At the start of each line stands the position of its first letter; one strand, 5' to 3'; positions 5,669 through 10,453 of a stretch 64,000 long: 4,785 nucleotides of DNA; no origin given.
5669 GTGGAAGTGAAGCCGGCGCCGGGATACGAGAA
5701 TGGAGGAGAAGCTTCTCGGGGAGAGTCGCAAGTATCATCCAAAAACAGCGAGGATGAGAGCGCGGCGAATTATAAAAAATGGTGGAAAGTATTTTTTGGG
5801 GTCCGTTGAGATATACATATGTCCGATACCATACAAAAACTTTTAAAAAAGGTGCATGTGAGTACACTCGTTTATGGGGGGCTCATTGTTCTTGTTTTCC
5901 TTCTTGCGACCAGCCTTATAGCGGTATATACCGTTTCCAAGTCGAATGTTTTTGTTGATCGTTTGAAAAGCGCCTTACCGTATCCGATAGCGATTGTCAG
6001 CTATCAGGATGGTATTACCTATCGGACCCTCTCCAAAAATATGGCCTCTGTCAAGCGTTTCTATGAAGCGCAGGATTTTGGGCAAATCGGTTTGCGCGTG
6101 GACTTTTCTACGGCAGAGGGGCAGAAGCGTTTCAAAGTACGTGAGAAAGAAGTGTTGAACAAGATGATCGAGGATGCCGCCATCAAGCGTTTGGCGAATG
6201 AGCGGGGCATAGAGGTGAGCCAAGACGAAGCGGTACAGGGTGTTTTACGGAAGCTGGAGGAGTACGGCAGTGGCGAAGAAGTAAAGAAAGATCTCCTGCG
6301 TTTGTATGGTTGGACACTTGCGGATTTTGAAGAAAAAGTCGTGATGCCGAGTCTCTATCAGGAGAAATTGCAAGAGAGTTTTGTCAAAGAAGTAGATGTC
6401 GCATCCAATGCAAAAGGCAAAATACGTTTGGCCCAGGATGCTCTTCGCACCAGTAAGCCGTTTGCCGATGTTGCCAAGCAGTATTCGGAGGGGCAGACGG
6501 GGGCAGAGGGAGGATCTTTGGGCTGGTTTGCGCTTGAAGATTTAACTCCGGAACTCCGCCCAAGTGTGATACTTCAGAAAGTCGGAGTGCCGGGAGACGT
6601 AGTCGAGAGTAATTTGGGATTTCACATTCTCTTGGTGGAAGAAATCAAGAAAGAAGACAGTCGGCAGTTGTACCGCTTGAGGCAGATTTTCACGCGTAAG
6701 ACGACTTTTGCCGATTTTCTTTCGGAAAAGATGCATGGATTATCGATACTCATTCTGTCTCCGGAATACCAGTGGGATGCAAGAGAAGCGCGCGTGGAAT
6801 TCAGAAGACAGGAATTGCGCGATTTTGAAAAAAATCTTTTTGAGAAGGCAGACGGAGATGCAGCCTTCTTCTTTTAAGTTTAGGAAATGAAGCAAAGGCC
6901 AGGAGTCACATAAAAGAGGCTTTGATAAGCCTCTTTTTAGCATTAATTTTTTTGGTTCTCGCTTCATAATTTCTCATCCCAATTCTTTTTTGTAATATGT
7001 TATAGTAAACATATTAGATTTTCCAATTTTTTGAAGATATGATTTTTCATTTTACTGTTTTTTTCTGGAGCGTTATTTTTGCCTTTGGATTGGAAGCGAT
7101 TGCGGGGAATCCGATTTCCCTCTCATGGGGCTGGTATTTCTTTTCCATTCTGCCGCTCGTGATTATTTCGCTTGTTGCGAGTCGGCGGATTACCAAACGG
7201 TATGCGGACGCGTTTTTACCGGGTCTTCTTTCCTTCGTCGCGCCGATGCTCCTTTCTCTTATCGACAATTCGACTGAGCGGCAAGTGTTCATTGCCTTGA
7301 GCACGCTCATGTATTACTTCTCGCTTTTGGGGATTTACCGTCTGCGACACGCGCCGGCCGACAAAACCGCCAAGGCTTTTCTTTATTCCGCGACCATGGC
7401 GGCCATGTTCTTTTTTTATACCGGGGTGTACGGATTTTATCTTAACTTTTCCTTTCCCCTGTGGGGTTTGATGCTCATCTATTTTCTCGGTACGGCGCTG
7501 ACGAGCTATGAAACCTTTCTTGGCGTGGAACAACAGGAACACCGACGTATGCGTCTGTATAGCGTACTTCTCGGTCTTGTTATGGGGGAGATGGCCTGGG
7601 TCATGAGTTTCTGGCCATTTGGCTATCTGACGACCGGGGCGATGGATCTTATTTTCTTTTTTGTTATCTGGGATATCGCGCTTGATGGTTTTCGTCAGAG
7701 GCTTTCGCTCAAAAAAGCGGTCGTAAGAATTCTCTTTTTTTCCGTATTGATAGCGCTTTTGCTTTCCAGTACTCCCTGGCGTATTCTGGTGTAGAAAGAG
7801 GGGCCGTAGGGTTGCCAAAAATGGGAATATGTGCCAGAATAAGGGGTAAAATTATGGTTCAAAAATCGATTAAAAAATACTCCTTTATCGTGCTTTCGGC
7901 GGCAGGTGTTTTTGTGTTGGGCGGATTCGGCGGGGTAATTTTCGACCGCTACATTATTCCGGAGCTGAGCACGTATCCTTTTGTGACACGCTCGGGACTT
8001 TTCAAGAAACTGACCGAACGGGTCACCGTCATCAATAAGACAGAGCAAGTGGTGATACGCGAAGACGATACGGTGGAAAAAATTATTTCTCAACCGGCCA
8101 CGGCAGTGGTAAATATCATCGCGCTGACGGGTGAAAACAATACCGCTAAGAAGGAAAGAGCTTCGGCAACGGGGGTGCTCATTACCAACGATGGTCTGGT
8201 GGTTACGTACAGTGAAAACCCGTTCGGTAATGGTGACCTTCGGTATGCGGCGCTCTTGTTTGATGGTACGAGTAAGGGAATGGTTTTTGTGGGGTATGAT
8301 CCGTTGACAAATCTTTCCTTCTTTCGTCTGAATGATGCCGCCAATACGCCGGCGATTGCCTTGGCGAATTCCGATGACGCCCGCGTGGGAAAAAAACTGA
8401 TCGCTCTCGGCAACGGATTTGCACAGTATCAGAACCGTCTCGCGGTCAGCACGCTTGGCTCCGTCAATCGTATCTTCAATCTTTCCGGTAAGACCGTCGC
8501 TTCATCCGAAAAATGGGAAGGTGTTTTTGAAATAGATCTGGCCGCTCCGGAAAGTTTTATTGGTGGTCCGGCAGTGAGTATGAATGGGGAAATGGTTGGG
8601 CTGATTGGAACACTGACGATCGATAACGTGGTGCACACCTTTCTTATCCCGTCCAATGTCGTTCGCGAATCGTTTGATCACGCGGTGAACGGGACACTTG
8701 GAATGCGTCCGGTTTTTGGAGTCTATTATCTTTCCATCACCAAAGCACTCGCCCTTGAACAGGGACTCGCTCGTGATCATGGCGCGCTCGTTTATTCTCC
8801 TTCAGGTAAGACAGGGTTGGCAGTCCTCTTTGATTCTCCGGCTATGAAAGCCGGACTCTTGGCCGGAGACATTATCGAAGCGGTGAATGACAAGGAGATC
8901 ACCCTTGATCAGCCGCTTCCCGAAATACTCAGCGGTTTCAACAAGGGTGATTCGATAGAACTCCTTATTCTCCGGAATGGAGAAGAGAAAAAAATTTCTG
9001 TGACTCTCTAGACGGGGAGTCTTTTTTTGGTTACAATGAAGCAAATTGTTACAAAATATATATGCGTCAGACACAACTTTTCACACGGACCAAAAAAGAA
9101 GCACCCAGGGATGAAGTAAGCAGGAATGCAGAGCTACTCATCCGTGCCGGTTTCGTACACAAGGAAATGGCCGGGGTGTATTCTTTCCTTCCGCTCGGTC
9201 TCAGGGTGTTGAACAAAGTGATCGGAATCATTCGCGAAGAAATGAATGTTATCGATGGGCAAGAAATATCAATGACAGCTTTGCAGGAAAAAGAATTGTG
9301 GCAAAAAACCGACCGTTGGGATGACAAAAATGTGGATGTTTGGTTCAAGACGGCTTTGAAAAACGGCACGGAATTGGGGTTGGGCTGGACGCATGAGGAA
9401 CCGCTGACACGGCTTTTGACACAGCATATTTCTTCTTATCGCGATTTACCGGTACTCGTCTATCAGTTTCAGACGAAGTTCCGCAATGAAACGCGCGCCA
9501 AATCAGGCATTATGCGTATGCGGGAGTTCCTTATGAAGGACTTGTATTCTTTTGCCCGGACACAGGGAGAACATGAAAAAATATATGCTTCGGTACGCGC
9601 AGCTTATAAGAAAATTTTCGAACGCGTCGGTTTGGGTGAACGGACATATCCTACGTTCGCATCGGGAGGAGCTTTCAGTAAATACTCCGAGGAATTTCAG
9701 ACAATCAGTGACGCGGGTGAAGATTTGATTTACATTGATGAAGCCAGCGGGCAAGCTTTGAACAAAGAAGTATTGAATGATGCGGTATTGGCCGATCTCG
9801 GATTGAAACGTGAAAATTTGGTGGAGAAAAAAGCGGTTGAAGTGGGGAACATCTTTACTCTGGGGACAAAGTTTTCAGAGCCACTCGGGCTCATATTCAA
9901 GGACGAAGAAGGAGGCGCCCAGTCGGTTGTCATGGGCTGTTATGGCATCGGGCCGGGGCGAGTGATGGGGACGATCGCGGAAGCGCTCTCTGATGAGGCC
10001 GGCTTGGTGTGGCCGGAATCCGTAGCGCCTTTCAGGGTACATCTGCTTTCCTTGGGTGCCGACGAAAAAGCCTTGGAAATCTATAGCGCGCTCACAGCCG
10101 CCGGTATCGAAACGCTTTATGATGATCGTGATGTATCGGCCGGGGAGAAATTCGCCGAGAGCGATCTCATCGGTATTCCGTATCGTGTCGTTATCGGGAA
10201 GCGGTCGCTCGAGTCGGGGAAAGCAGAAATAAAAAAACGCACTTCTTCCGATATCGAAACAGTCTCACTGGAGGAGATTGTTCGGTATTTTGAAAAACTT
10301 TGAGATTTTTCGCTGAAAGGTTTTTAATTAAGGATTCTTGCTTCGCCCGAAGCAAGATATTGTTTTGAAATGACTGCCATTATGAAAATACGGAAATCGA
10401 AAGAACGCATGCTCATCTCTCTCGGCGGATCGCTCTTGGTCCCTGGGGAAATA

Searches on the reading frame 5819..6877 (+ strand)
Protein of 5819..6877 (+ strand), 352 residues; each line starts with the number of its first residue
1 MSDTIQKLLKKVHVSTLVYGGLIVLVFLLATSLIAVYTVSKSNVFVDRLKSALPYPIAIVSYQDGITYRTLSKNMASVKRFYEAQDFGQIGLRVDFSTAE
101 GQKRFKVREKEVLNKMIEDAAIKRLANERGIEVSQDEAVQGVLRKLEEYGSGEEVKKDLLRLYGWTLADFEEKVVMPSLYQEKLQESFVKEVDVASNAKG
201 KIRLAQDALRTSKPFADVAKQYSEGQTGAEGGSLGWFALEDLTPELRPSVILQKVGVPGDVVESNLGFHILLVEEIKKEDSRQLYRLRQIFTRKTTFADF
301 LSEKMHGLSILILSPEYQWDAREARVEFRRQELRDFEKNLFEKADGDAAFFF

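Call 75: search_protein_families(library=pfam, proteins=[window:5819-6877:+], max_evalue=0.00001)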
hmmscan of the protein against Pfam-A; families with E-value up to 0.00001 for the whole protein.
window:5819-6877:+ (352 aa): 2 families
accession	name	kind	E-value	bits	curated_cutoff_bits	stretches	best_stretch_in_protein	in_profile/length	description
PF00639.27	Rotamase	-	2.4e-12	48.1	21.7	1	196-274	16-96/97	PPIC-type PPIASE domain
PF13616.12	Rotamase_3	-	2.4e-11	44.6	22.5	1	201-275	39-114/116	PPIC-type PPIASE domain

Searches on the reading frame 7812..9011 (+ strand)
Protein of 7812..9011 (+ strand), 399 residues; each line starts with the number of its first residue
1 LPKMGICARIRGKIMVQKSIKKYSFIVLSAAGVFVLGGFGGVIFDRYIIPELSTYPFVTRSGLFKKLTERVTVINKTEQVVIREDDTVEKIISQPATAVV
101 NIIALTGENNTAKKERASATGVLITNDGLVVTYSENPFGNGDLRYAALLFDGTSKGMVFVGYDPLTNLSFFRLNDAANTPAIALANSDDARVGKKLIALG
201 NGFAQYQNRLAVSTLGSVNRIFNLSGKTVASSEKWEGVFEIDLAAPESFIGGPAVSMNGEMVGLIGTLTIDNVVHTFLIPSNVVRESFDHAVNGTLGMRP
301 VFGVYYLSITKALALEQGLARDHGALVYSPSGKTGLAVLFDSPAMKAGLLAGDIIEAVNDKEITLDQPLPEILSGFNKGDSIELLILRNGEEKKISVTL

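Call 75: search_protein_families(library=pfam, proteins=[window:7812-9011:+], max_evalue=0.00001)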
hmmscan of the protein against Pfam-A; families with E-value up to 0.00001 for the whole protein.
window:7812-9011:+ (399 aa): 3 families
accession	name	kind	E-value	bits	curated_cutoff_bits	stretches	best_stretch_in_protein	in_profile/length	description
PF13365.12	Trypsin_2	-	4.1e-11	44.3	27.6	1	119-264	1-144/144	Trypsin-like peptidase domain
PF13180.12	PDZ_2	-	1.9e-10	41.3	27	1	338-399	19-80/80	PDZ domain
PF17820.7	PDZ_6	-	1.2e-07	31.8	27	1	341-365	8-32/54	PDZ domain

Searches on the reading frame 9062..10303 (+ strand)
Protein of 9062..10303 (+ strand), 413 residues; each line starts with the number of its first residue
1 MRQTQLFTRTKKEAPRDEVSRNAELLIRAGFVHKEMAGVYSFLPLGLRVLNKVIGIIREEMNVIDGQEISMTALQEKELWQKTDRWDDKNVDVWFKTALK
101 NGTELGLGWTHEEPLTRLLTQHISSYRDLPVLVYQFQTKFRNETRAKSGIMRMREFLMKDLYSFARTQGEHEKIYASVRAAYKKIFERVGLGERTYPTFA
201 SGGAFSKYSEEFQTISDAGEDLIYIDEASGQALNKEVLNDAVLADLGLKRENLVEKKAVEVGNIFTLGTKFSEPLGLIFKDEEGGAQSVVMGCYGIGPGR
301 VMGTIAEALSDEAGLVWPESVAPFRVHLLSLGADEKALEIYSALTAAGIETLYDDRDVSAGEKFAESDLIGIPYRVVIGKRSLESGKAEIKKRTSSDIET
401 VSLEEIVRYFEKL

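Call 75: search_protein_families(library=pfam, proteins=[window:9062-10303:+], max_evalue=0.00001)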
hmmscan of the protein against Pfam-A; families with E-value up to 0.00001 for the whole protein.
window:9062-10303:+ (413 aa): 2 families
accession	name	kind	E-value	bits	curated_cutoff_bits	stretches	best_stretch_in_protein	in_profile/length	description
PF00587.30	tRNA-synt_2b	-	3.9e-29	102.4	29.3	1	95-307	1-177/179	tRNA synthetase class II core domain (G, H, P, S and T)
PF03129.25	HGTP_anticodon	-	3e-21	75.8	21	1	333-412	14-93/94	Anticodon binding domain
